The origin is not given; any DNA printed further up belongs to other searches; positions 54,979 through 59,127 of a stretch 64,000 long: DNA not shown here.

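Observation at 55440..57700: PPR array built from near-identical tandem PLS triplets, next to an assembly gap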

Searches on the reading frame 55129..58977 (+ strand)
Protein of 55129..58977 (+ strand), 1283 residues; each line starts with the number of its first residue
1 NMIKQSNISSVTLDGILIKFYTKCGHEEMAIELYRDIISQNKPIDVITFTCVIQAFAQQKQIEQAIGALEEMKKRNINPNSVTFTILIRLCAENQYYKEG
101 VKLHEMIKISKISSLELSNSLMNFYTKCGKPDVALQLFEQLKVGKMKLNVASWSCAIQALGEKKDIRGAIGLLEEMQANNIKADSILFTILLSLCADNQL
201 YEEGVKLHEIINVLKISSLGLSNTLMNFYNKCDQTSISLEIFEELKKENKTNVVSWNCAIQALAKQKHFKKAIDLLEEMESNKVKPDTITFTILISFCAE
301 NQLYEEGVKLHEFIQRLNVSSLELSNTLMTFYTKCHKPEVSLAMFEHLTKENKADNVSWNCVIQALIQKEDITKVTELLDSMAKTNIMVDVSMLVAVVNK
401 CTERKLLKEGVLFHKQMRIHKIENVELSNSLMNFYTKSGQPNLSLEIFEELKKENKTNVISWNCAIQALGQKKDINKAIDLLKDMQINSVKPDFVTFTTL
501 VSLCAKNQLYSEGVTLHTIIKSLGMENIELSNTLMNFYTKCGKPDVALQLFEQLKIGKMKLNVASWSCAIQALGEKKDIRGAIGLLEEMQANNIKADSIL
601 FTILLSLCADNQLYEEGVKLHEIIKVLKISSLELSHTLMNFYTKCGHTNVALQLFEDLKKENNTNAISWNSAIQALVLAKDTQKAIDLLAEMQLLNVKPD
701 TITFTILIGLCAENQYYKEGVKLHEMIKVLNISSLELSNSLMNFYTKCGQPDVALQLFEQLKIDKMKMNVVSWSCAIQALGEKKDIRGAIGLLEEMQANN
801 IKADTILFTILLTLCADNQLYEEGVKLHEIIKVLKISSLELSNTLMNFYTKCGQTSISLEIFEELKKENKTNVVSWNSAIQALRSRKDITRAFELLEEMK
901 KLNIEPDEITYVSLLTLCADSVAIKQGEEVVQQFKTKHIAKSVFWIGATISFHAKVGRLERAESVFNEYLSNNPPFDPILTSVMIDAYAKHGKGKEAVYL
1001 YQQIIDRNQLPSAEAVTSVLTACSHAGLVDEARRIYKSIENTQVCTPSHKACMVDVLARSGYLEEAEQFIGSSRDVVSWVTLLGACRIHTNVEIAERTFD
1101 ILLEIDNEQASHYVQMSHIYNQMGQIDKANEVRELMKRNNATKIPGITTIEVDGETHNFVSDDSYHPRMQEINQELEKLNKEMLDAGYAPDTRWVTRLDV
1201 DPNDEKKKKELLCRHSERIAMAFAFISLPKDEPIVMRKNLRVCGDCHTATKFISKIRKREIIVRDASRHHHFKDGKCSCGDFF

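Call 8: search_protein_families(library=pfam, proteins=[window:55129-58977:+], max_evalue=0.01)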
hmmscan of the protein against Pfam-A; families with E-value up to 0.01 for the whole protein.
window:55129-58977:+ (1283 aa): 23 families
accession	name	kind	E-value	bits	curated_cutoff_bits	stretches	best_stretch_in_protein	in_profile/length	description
PF13041.12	PPR_2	-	3e-140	456.7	30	14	252-299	2-49/50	PPR repeat family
PF01535.26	PPR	-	1.9e-113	363.5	25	5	254-283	1-30/31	PPR repeat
PF13812.12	PPR_3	-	1.3e-53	179.3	25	5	35-93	4-62/63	Pentatricopeptide repeat domain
PF12854.13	PPR_1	-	1.5e-50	169.1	23.8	0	252-280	6-34/34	PPR repeat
PF14432.12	DYW_deaminase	-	2e-36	124.1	24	1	1187-1283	1-93/93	DYW family of nucleic acid deaminases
PF17177.10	PPR_long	-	2.8e-34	118.8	27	7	776-933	17-184/211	Pentacotripeptide-repeat region of PRORP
PF13428.12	TPR_14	-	2e-19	68.5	23.5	0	951-975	9-33/44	Tetratricopeptide repeat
PF19189.6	Mtf2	-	7.4e-19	68.6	27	1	427-504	73-157/195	Mtf2 family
PF20431.4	E_motif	-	7.9e-15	55.3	27.3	1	1089-1151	1-63/63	E motif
PF24575.1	TPR_Slam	-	1.2e-12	48.7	35.2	0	25-61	61-97/104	Surface lipoprotein assembly modifier, N-terminal TPR repeats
PF25056.1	DUF7793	-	4.2e-12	46.5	26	0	527-553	75-101/113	Domain of unknown function (DUF7793)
PF14559.12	TPR_19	-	1.8e-11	44.6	25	0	649-696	8-55/68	Tetratricopeptide repeat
PF13176.12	TPR_7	-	2.4e-11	43.2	27.9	0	743-760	7-24/36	Tetratricopeptide repeat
PF10366.15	Vps39_1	-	6.6e-07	30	22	0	633-665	40-72/108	Vacuolar sorting protein 39 domain 1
PF00637.26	Clathrin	-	2e-06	28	29.6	0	949-1043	13-100/143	Region in Clathrin and VPS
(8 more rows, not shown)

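Call 9: find_homologous_proteins(query=window:55129-58977:+)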
Query window:55129-58977:+ (1283 aa): 59 proteins with E <= 0.001 among 8000 candidates.
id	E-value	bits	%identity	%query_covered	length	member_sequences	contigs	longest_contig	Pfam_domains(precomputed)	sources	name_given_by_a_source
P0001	0.0e+0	1787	100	62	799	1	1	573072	PF13041.13,PF25056.2,PF10366.16,PF19189.7,PF12854.14,PF01535.27,PF13176.13,PF13428.13,PF00637.27,PF13812.13,PF23276.3,PF14432.13,PF14559.13,PF17177.11,PF20431.5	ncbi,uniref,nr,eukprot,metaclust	ncbi:predicted protein [Naegleria gruberi]|uniref:Predicted protein n=1 Tax=Naegleria gruberi TaxID=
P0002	5.0e-194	665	41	62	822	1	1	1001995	PF13041.13,PF19189.7,PF12854.14,PF25416.2,PF01535.27,PF10037.16,PF13428.13,PF13812.13,PF23276.3,PF14432.13,PF14559.13,PF17177.11,PF20431.5,PF13508.14,PF00515.35,PF09295.17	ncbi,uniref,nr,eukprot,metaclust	ncbi:predicted protein [Naegleria gruberi]|uniref:Predicted protein n=1 Tax=Naegleria gruberi TaxID=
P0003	4.5e-140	487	40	47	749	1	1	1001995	PF13673.14,PF13041.13,PF19189.7,PF12854.14,PF20265.4,PF01535.27,PF10037.16,PF13428.13,PF13812.13,PF23276.3,PF19964.6,PF14559.13,PF17177.11,PF13508.14,PF00515.35,PF09295.17,PF24603.2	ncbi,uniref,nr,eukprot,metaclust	ncbi:predicted protein [Naegleria gruberi]|uniref:Predicted protein n=1 Tax=Naegleria gruberi TaxID=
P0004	6.1e-128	446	30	67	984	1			PF05843.21,PF13041.13,PF12854.14,PF01535.27,PF13428.13,PF13812.13,PF23276.3,PF14432.13,PF14559.13,PF17177.11,PF20431.5,PF22330.3,PF20430.4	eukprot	eukprot:Gb_09702 [translate_table: standard]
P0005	1.6e-118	415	29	75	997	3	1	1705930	PF13041.13,PF12854.14,PF01535.27,PF13176.13,PF13428.13,PF13812.13,PF23276.3,PF14432.13,PF13374.13,PF14559.13,PF17177.11,PF20431.5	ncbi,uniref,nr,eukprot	ncbi:pentatricopeptide repeat-containing protein At4g21065 [Selaginella moellendorffii]|uniref:penta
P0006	5.0e-115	404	31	64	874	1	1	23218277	PF17177.11,PF13041.13,PF20431.5,PF12854.14,PF01535.27,PF13428.13,PF13812.13,PF23276.3,PF14432.13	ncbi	ncbi:hypothetical protein DITRI_Ditri19aG0052100 [Diplodiscus trichospermus]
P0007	1.1e-110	389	33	55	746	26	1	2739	PF17177.11,PF13041.13,PF20431.5,PF12854.14,PF01535.27,PF13428.13,PF13812.13,PF23276.3,PF14432.13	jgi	-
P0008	2.0e-108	382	27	58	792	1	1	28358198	PF17177.11,PF13041.13,PF20431.5,PF12854.14,PF01535.27,PF13428.13,PF13812.13,PF23276.3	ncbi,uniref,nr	ncbi:Pentatricopeptide repeat-containing protein [Quillaja saponaria]|uniref:Pentatricopeptide repea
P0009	9.7e-106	373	30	63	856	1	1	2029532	PF17177.11,PF13041.13,PF20431.5,PF12854.14,PF01535.27,PF13428.13,PF20430.4,PF13812.13,PF23276.3,PF14432.13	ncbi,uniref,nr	ncbi:PREDICTED: pentatricopeptide repeat-containing protein At3g49170, chloroplastic [Nelumbo nucife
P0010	1.2e-101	359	26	59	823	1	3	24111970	PF17177.11,PF13041.13,PF20431.5,PF12854.14,PF01535.27,PF13812.13,PF23276.3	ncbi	ncbi:Pentatricopeptide repeat-containing protein At1g18485 [Linum perenne]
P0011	4.2e-101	357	28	63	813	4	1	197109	PF17177.11,PF13041.13,PF20431.5,PF12854.14,PF01535.27,PF20430.4,PF13812.13,PF23276.3,PF14432.13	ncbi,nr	ncbi:putative pentatricopeptide repeat-containing protein [Nymphaea thermarum]|nr:putative pentatric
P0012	4.2e-99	351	30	54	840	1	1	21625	PF14559.13,PF17177.11,PF13041.13,PF20431.5,PF12854.14,PF01535.27,PF13428.13,PF13812.13,PF23276.3,PF24603.2,PF14432.13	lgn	-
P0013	6.4e-92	327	31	49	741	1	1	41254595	PF13041.13,PF12854.14,PF01535.27,PF13176.13,PF13428.13,PF13812.13,PF23276.3,PF14432.13,PF14559.13,PF17177.11,PF20431.5,PF20430.4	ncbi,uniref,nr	ncbi:hypothetical protein FH972_011676 [Carpinus fangiana]|uniref:DYW domain-containing protein n=1 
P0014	1.1e-91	326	31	50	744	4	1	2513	PF17177.11,PF13041.13,PF20431.5,PF12854.14,PF01535.27,PF20430.4,PF13812.13,PF23276.3,PF14432.13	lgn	-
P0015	7.8e-91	323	28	62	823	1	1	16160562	PF13041.13,PF20431.5,PF12854.14,PF01535.27,PF13428.13,PF13812.13,PF23276.3,PF14432.13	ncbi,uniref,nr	ncbi:putative pentatricopeptide repeat-containing protein At2g01510 [Tripterygium wilfordii]|uniref:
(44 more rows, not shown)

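Call 23: find_encoding_contigs(protein=P0001, flank=10000, max_places=6)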
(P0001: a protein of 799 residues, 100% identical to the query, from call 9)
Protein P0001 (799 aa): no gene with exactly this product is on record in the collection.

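Call 24: find_encoding_contigs(protein=P0002, flank=10000, max_places=4)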
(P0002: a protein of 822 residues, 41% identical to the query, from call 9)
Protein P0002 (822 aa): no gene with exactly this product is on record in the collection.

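Call 62: list_cluster_members(proteins=[P0001, P0002, P0003])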
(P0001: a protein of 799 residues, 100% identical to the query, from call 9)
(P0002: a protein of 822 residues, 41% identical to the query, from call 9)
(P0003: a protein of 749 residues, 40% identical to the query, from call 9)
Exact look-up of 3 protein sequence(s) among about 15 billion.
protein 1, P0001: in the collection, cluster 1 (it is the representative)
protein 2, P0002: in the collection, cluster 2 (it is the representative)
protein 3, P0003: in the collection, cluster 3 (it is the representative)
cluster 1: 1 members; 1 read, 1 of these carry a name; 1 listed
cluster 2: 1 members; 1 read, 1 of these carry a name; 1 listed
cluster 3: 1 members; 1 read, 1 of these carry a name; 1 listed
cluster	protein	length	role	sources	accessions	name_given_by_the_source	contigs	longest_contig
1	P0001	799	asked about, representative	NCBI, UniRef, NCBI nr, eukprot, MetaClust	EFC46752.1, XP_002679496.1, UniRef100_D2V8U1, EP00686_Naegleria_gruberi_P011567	predicted protein [Naegleria gruberi] | Predicted protein n=1 Tax=Naegleria gruberi TaxID=5762 RepID=D2V8U1_NAEGR | uncharacterized protein NAEGRDRAFT_32040 [Naegleria gruberi]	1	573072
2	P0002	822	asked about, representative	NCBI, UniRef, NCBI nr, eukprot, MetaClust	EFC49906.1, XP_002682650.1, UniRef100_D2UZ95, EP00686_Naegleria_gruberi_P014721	predicted protein [Naegleria gruberi] | Predicted protein n=1 Tax=Naegleria gruberi TaxID=5762 RepID=D2UZ95_NAEGR | uncharacterized protein NAEGRDRAFT_45424 [Naegleria gruberi]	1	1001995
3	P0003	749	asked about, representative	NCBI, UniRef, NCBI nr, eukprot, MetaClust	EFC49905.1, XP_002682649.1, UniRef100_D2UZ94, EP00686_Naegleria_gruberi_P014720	predicted protein [Naegleria gruberi] | Predicted protein n=1 Tax=Naegleria gruberi TaxID=5762 RepID=D2UZ94_NAEGR | uncharacterized protein NAEGRDRAFT_45423 [Naegleria gruberi]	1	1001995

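Call 64: search_protein_representatives(protein=P0001)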
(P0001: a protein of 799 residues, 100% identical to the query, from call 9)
Query: 799 residues. Proteins with E-value up to 0.001 (for the whole library): 22472; up to 1e-10: 11699; up to 1e-30: 3941. The best 150 are listed.
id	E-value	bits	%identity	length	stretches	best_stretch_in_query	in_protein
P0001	0.0e+00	1788.0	100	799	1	1-799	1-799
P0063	1.5e-197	674.7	31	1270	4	354-799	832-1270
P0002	1.8e-194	664.5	42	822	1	4-798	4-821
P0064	2.1e-166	571.7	40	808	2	318-797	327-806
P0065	2.5e-166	571.4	33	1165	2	32-798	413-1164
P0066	3.0e-156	538.1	29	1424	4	359-697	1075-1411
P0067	2.6e-149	515.2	33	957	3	353-798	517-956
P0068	5.5e-147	507.5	27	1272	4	141-796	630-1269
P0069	8.4e-147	506.9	32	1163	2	35-639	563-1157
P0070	9.9e-147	506.6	32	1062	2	148-798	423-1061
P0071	1.4e-145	502.8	33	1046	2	135-799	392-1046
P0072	1.6e-145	502.6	32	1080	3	342-799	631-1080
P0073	5.2e-144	497.6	33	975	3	388-799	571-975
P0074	1.2e-142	493.1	35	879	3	383-799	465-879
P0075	2.9e-142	491.9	27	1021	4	47-599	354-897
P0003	3.3e-137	475.2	41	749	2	7-359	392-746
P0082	6.5e-135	467.6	38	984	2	49-799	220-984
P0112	1.1e-117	410.6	31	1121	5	534-799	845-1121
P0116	4.8e-115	401.9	33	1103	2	249-650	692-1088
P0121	4.5e-113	395.4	30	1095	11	347-448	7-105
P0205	6.8e-100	351.8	31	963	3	48-449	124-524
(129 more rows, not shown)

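Call 66: list_cluster_members(proteins=[P0112, P0121, P0069, P0116, P0205, P0063, P0064, P0065, P0074, P0082])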
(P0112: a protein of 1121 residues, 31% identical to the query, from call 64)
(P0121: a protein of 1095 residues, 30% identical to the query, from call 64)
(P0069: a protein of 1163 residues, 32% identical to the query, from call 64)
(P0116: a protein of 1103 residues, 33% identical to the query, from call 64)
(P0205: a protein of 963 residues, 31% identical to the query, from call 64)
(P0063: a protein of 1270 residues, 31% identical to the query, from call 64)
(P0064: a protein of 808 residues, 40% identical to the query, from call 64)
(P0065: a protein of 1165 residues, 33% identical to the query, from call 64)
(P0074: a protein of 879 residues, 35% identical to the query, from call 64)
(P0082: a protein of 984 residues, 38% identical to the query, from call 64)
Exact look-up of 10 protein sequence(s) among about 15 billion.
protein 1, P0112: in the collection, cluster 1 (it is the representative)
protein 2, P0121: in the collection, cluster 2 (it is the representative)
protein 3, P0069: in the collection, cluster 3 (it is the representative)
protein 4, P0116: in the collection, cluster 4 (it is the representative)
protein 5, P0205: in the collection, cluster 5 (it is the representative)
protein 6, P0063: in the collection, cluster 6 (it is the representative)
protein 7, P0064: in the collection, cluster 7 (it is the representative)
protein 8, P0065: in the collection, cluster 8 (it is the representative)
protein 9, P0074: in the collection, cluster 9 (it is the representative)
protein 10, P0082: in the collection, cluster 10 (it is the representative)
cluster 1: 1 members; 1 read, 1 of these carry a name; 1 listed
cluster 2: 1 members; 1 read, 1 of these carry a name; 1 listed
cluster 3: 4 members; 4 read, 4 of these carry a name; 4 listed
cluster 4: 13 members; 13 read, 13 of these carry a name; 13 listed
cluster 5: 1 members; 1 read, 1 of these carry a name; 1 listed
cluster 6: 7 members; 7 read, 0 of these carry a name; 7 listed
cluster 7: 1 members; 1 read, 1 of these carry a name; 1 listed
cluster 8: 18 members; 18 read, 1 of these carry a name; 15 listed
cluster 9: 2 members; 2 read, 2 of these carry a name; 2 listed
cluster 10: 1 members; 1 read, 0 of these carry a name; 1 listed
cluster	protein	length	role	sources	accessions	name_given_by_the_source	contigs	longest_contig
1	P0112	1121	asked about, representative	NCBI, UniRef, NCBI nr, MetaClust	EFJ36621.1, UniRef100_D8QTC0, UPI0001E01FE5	hypothetical protein SELMODRAFT_76175 [Selaginella moellendorffii] | DYW domain-containing protein n=1 Tax=Selaginella moellendorffii TaxID=88036 ... | status=active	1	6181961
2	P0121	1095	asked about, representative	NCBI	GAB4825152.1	hypothetical protein Ancab_008027 [Ancistrocladus abbreviatus]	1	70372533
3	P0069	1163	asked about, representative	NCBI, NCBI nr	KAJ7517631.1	hypothetical protein O6H91_21G032400 [Diphasiastrum complanatum]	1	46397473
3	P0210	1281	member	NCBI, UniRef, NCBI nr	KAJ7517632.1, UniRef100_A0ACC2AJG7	hypothetical protein O6H91_21G032400 [Diphasiastrum complanatum] | Uncharacterized protein n=4 Tax=Diphasiastrum complanatum TaxID=34168 ...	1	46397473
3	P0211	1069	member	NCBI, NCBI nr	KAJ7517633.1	hypothetical protein O6H91_21G032400 [Diphasiastrum complanatum]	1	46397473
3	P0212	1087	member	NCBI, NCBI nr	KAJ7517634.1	hypothetical protein O6H91_21G032400 [Diphasiastrum complanatum]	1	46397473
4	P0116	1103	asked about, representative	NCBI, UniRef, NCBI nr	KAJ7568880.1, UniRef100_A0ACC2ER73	hypothetical protein O6H91_01G051500 [Diphasiastrum complanatum] | Uncharacterized protein n=1 Tax=Diphasiastrum complanatum TaxID=34168 ...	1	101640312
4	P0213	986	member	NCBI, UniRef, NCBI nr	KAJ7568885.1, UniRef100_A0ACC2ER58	hypothetical protein O6H91_01G051500 [Diphasiastrum complanatum] | Uncharacterized protein n=1 Tax=Diphasiastrum complanatum TaxID=34168 ...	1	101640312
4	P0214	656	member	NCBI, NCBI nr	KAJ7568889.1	hypothetical protein O6H91_01G051500 [Diphasiastrum complanatum]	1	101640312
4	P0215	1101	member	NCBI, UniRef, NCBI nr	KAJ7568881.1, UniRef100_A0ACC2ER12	hypothetical protein O6H91_01G051500 [Diphasiastrum complanatum] | Uncharacterized protein n=1 Tax=Diphasiastrum complanatum TaxID=34168 ...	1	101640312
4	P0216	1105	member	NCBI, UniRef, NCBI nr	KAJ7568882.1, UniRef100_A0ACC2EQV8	hypothetical protein O6H91_01G051500 [Diphasiastrum complanatum] | Uncharacterized protein n=1 Tax=Diphasiastrum complanatum TaxID=34168 ...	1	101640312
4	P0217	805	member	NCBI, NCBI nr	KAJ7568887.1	hypothetical protein O6H91_01G051500 [Diphasiastrum complanatum]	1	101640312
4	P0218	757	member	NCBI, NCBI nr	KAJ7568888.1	hypothetical protein O6H91_01G051500 [Diphasiastrum complanatum]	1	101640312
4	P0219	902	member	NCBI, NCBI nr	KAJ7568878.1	hypothetical protein O6H91_01G051500 [Diphasiastrum complanatum]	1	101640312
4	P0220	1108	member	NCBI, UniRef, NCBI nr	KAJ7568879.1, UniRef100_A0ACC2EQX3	hypothetical protein O6H91_01G051500 [Diphasiastrum complanatum] | Uncharacterized protein n=1 Tax=Diphasiastrum complanatum TaxID=34168 ...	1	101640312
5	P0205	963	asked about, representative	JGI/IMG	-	pentatricopeptide repeat protein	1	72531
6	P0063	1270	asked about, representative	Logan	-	-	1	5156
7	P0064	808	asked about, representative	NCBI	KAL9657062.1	hypothetical protein ABK040_002688 [Willaertia magna]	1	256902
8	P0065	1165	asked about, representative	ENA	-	-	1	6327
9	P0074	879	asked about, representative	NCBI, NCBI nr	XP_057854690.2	putative pentatricopeptide repeat-containing protein At3g49142 isoform X2 [Cryptomeria ...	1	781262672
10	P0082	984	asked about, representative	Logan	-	-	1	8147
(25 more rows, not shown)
